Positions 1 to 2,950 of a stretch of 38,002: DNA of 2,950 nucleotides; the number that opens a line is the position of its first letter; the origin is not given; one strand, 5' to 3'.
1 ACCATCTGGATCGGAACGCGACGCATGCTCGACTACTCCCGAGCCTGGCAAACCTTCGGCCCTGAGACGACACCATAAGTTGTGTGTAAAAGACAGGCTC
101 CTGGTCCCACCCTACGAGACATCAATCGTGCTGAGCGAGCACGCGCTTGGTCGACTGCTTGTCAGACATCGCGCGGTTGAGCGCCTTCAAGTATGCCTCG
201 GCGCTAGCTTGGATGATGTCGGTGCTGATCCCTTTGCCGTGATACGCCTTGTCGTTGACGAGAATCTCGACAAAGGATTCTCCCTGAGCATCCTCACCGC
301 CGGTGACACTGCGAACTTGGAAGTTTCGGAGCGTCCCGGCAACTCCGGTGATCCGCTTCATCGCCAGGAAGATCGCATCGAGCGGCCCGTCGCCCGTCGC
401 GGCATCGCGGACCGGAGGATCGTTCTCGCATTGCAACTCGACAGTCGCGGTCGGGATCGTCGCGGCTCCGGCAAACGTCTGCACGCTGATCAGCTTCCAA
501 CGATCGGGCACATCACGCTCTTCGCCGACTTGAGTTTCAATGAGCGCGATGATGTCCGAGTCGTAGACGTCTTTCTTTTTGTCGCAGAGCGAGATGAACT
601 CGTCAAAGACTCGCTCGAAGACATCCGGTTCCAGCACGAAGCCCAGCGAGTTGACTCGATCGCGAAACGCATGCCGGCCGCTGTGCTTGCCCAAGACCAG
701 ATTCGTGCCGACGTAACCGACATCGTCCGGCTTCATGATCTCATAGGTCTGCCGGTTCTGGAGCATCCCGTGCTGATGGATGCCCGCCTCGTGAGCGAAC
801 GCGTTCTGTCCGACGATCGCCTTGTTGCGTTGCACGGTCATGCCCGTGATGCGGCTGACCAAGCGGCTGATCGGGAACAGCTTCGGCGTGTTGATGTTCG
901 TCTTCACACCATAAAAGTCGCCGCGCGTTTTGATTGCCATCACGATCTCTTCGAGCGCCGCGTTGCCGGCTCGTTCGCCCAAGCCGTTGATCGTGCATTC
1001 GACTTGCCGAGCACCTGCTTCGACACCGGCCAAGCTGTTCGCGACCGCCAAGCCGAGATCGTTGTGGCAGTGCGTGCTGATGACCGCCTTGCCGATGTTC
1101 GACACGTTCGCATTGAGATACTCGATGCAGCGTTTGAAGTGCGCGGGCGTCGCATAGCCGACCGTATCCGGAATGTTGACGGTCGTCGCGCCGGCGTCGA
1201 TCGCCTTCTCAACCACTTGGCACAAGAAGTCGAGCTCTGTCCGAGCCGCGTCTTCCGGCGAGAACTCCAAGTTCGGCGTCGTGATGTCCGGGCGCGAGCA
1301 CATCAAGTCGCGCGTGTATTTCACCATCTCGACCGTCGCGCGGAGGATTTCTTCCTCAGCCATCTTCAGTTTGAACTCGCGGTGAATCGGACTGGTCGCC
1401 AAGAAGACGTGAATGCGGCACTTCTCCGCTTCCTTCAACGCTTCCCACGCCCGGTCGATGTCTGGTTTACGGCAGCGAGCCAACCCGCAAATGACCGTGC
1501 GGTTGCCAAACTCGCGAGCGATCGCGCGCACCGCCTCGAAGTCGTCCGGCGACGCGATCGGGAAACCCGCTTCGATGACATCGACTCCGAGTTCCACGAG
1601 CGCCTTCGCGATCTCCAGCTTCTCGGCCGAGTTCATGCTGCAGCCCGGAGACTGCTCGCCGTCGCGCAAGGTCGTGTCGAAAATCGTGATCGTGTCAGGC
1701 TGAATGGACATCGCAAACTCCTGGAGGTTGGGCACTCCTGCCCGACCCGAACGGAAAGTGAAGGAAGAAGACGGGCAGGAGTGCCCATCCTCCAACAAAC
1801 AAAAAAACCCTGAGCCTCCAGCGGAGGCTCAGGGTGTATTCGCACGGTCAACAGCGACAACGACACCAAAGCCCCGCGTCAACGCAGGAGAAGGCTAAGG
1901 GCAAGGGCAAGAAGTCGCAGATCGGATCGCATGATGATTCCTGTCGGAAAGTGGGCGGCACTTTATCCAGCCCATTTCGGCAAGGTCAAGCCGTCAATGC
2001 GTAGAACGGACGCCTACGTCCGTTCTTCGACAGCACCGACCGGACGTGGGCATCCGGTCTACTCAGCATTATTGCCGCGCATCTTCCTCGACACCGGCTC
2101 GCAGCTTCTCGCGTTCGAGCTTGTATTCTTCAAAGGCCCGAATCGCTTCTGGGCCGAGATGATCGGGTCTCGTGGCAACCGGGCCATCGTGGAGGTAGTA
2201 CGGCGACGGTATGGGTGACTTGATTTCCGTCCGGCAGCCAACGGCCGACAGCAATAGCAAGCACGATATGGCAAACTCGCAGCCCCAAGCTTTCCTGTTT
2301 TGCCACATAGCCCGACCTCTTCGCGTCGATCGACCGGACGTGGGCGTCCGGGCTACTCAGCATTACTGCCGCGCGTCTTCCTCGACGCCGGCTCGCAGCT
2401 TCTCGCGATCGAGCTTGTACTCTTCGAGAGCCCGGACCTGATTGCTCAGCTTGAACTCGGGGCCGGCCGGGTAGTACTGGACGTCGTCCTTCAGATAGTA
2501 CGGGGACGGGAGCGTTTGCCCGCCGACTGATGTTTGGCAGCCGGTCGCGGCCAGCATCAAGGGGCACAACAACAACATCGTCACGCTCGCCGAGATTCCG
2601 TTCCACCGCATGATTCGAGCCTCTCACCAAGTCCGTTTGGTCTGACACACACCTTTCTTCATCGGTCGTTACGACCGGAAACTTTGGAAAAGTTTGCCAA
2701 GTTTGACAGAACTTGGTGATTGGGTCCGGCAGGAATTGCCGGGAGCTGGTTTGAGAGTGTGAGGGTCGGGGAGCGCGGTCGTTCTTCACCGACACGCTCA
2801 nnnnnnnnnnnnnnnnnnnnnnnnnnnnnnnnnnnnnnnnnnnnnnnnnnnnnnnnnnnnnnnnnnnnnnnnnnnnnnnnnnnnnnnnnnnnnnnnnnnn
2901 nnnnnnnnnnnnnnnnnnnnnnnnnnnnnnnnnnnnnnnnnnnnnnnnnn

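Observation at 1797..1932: Leu-rich 17-codon mini-ORF plus intrinsic terminator upstream of leuA: candidate leader-peptide attenuator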

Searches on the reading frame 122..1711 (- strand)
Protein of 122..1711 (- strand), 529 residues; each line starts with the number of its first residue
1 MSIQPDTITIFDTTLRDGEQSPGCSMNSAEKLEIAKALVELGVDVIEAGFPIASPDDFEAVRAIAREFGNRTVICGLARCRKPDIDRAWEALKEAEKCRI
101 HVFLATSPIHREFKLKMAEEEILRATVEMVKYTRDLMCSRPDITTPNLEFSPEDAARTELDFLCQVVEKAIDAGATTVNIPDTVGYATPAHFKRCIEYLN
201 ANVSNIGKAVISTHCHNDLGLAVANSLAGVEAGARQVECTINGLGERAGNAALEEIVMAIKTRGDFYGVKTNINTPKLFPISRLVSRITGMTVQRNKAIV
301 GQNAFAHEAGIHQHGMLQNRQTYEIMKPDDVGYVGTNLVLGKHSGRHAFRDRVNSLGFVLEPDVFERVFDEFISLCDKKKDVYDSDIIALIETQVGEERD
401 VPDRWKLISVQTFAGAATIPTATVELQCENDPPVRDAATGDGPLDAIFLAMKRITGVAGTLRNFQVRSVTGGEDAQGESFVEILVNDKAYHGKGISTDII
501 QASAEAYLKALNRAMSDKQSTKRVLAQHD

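Call 28: find_related_loci(query=window:122-1711:-, collection=genome_contigs, flank=2500)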
Query window:122-1711:- (529 aa) in genome_contigs; peptide patterns used: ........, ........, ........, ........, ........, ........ (x = any residue, [..] = any of these).
103 stretches matched a pattern; 52 encode a relative of the query (tblastn E <= 1e-3); 51 distinct loci.
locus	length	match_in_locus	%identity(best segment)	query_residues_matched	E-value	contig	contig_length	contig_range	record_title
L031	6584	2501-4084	95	2-529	0e+0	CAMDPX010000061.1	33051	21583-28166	MAG: Planctomyces sp. SH-PL62 isolate ZH-03apr19-232 genome assembly, contig: ZH-03apr19-C1607, whole genome shotgun seq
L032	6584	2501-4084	95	2-529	0e+0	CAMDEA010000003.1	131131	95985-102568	MAG: Planctomyces sp. SH-PL62 isolate MaH-09apr19-81 genome assembly, contig: MaH-09apr19-C140, whole genome shotgun seq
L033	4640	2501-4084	94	2-529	0e+0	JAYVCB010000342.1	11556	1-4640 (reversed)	MAG: Planctomyces sp. isolate GL30_DN_metabat_39_sub GL30_DN_metabat_39_sub_341, whole genome shotgun sequence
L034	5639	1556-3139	93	2-529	0e+0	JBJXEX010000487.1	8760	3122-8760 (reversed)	MAG: Planctomycetaceae bacterium isolate F1F2.bin.94 k127_7034037, whole genome shotgun sequence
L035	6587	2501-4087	94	2-529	0e+0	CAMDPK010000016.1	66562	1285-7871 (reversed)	MAG: Candidatus Kuenenia stuttgartiensis isolate TH-11nov19-81 genome assembly, contig: TH-11nov19-C768, whole genome sh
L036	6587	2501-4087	93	2-529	0e+0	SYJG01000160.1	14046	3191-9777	MAG: Planctomyces sp. isolate F1-80-MAGs005 F1-80__c241368, whole genome shotgun sequence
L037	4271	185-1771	93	2-529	0e+0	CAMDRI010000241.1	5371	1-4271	MAG: Candidatus Kuenenia stuttgartiensis isolate TH-11nov19-78 genome assembly, contig: TH-11nov19-C38000, whole genome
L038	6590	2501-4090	93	1-529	0e+0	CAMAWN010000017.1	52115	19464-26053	MAG: Candidatus Kuenenia stuttgartiensis isolate MaH-09apr19-136 genome assembly, contig: MaH-09apr19-C1257, whole genom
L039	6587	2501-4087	92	2-529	0e+0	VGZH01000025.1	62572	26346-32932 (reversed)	MAG: Planctomycetota bacterium isolate K_Offshore_80m_m2_029 K_Offshore_80m_m2_029_Ga0194132_10000841, whole genome shot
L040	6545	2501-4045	92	15-529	0e+0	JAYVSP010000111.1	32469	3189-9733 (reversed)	MAG: Planctomyces sp. isolate GL74_DN_concoct_38_sub GL74_DN_concoct_38_sub_110, whole genome shotgun sequence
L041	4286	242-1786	91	15-529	0e+0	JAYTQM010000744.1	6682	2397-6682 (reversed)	MAG: Planctomyces sp. isolate GFS_4656 GFS_4656_743, whole genome shotgun sequence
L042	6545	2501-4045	91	15-529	0e+0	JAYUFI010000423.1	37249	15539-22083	MAG: Planctomycetaceae bacterium isolate GFS_7692 GFS_7692_422, whole genome shotgun sequence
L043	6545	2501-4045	90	15-529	0e+0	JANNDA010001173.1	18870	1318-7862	MAG: Planctomyces sp. isolate OTE_78_metabat_10 OTE_78_k141_3995630, whole genome shotgun sequence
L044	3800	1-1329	90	87-529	0e+0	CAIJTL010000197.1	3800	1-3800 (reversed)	MAG: uncultured Planctomycetaceae bacterium isolate Erken-D6_bin-0022 genome assembly, contig: bin-0022:0197/1707, whole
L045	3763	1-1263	93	110-529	0e+0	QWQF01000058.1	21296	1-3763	MAG: Planctomycetota bacterium isolate ZH-3NOV15-plancto1 ZH-3NOV15-C2604, whole genome shotgun sequence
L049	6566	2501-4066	67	3-520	0e+0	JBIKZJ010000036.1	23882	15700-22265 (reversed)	MAG: Schlesneria sp. isolate ME2016-04-13_3300034068_group7_bin65 Rohwer_bin1759_scaffold_535_c1, whole genome shotgun s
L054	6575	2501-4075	65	3-522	0e+0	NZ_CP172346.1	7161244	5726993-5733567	Schlesneria sp. T3-172 chromosome, complete genome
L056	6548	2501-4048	66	3-523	0e+0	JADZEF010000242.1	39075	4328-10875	MAG: Planctomycetaceae bacterium isolate SJ810 c_000000957218, whole genome shotgun sequence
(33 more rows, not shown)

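Call 44: search_protein_families(library=pfam, proteins=[L054:674-2158:-, L056:619-2178:-, L049:646-1977:-, window:125-1711:-], max_evalue=0.001)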
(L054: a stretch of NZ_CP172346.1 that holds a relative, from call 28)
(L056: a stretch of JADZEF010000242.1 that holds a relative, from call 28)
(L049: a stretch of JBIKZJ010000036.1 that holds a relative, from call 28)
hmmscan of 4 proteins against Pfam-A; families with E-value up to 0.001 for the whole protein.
L054:674-2158:- (495 aa): 2 families
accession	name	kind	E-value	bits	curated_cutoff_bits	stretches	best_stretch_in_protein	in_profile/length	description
PF13378.12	MR_MLE_C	-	1.5e-60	205.1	29.4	1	264-479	2-218/219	Enolase C-terminal domain-like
PF02746.21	MR_MLE_N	-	6.2e-08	33.3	22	1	96-198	26-116/117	Mandelate racemase / muconate lactonizing enzyme, N-terminal domain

L056:619-2178:- (520 aa): 1 family
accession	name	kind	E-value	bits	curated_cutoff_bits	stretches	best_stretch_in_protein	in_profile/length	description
PF07394.17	DUF1501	-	6.3e-73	246.6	27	1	90-508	2-381/390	Protein of unknown function (DUF1501)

L049:646-1977:- (444 aa): 2 families
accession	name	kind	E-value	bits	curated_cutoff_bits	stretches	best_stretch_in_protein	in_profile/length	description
PF13378.12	MR_MLE_C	-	5.2e-63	213.1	29.4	1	208-423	2-218/219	Enolase C-terminal domain-like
PF02746.21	MR_MLE_N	-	1.2e-06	29.2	22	1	40-142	26-116/117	Mandelate racemase / muconate lactonizing enzyme, N-terminal domain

window:125-1711:- (529 aa): 3 families
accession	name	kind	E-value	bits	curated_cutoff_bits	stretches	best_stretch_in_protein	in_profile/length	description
PF00682.25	HMGL-like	-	3.7e-96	322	29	1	8-285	2-260/260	HMGL-like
PF08502.15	LeuA_dimer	-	7.4e-33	113.7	24.9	1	382-514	2-130/131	LeuA allosteric (dimerisation) domain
PF22617.1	HCS_D2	-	1.8e-29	102.4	27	1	299-380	1-82/82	Homocitrate synthase post-HMGL domain-like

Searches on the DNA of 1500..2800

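Call 4: search_rna_families(source=window, start=1500, end=2800, threshold=evalue, max_evalue=10)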
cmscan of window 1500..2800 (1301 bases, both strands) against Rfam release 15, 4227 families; matches with E-value up to 10: 10.
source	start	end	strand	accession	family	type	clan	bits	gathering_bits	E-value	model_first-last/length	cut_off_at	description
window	1721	1795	-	RF04132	mir-4436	Gene; miRNA;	-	29.5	74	0.00086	1-85/85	no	mir-4436 microRNA precursor family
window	1722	1794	+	RF00939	mir-504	Gene; miRNA;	-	24.4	57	0.027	1-78/78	no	mir-504 microRNA precursor family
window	1709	1804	-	RF03259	MIR1514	Gene; miRNA;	-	18.8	90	3.2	1-110/110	no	MIR1514 microRNA precursor family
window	1800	1853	-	RF02399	NsiR1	Gene; sRNA;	-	17.3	39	1.8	1-60/60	no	Nitrogen stress-induced RNA 1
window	1714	1800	-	RF03323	mir-3613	Gene; miRNA;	-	17.2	91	2.1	1-86/86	no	mir-3613 microRNA precursor family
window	1720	1797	+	RF00640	MIR167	Gene; miRNA;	-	17.1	100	4.5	1-89/89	no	MIR167 microRNA precursor family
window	1769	1842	+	RF02985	ftsZ-DE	Gene; sRNA;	-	14.7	72.2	8.3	1-69/69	no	ftsZ-DE RNA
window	2674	2780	+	RF02204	WT1-AS_2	Gene; lncRNA;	-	14.6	45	4.4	1-137/137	no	WT1 antisense RNA conserved region 2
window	2038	2089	-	RF01134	sR30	Gene; snRNA; snoRNA; CD-box;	-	14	38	1.2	1-57/57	no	Small nucleolar RNA sR30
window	2332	2383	-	RF01134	sR30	Gene; snRNA; snoRNA; CD-box;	-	12.5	38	3.3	1-57/57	no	Small nucleolar RNA sR30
